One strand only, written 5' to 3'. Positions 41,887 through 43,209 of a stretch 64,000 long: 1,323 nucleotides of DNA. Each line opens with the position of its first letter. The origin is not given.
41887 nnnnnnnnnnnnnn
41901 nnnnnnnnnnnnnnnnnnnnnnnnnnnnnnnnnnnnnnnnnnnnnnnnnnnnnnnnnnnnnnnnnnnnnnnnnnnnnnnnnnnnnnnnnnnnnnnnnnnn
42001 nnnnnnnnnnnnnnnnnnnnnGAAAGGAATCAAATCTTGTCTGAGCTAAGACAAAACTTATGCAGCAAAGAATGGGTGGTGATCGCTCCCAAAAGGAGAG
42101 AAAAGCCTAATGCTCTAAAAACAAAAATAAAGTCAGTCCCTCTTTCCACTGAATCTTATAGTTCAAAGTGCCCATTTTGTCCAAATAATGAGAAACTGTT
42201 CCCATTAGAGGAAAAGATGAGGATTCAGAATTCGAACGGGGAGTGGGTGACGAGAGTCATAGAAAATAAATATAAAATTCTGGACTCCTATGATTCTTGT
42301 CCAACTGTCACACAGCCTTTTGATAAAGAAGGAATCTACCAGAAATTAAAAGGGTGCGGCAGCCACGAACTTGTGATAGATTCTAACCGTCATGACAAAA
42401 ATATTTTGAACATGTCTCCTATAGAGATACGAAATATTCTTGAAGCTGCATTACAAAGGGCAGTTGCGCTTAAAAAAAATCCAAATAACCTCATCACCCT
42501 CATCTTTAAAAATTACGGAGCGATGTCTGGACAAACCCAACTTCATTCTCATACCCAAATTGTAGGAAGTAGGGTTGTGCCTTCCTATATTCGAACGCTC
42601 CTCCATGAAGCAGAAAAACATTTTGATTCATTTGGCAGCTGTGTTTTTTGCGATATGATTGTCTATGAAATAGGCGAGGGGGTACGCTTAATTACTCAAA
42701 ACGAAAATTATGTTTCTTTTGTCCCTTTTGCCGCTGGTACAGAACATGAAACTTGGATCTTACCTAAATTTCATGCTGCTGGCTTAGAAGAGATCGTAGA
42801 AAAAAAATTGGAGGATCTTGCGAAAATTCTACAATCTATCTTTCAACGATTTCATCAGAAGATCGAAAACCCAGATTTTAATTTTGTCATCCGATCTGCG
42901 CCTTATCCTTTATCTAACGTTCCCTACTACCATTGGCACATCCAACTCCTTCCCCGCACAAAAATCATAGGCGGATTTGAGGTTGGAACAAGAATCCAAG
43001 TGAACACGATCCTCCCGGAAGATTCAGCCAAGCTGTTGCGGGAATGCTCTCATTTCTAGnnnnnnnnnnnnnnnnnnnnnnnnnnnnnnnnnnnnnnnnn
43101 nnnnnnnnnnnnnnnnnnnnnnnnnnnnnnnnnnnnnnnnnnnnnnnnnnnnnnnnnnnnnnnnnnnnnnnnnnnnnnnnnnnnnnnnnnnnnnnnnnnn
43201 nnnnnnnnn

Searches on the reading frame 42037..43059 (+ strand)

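Call 6: search_protein_families(library=pfam, proteins=[window:42037-43059:+], max_evalue=0.01)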
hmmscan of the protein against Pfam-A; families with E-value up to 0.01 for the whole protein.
window:42037-43059:+ (340 aa): 5 families
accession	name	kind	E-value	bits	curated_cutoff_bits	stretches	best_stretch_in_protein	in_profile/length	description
PF01087.27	GalP_UDP_transf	-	1.1e-13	52.5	22.1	1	3-182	13-184/184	Galactose-1-phosphate uridyl transferase, N-terminal domain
PF16285.10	DUF4931_N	-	1.7e-09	38.2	24.1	1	111-179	54-122/124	Domain of unknown function (DUF4931) N-terminal domain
PF02744.22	GalP_UDP_tr_C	-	1.5e-08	35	29.2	1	194-336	7-155/165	Galactose-1-phosphate uridyl transferase, C-terminal domain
PF01230.28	HIT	-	3.2e-07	31.3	21.5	1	218-302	8-92/98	HIT domain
PF16268.10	DUF4921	-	2.4e-06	27.2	28.5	1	298-329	357-388/425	Domain of unknown function (DUF4921)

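Call 37: search_protein_families(library=ncbifam, proteins=[window:42037-43059:+], max_evalue=0.1)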
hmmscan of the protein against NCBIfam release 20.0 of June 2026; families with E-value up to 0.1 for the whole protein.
window:42037-43059:+ (340 aa): 3 families
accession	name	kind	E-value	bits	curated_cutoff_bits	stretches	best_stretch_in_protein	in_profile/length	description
NF008724.0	PRK11720.1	equivalog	4.1e-35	121.5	448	1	5-338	13-339/348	UDP-glucose--hexose-1-phosphate uridylyltransferase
TIGR00209.1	galT_1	equivalog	1.1e-24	87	102.1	1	5-306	14-302/349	galactose-1-phosphate uridylyltransferase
NF045834.1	M_plasma_HinT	exception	4.5e-05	24.2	130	0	217-302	13-98/102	histidine triad protein HinT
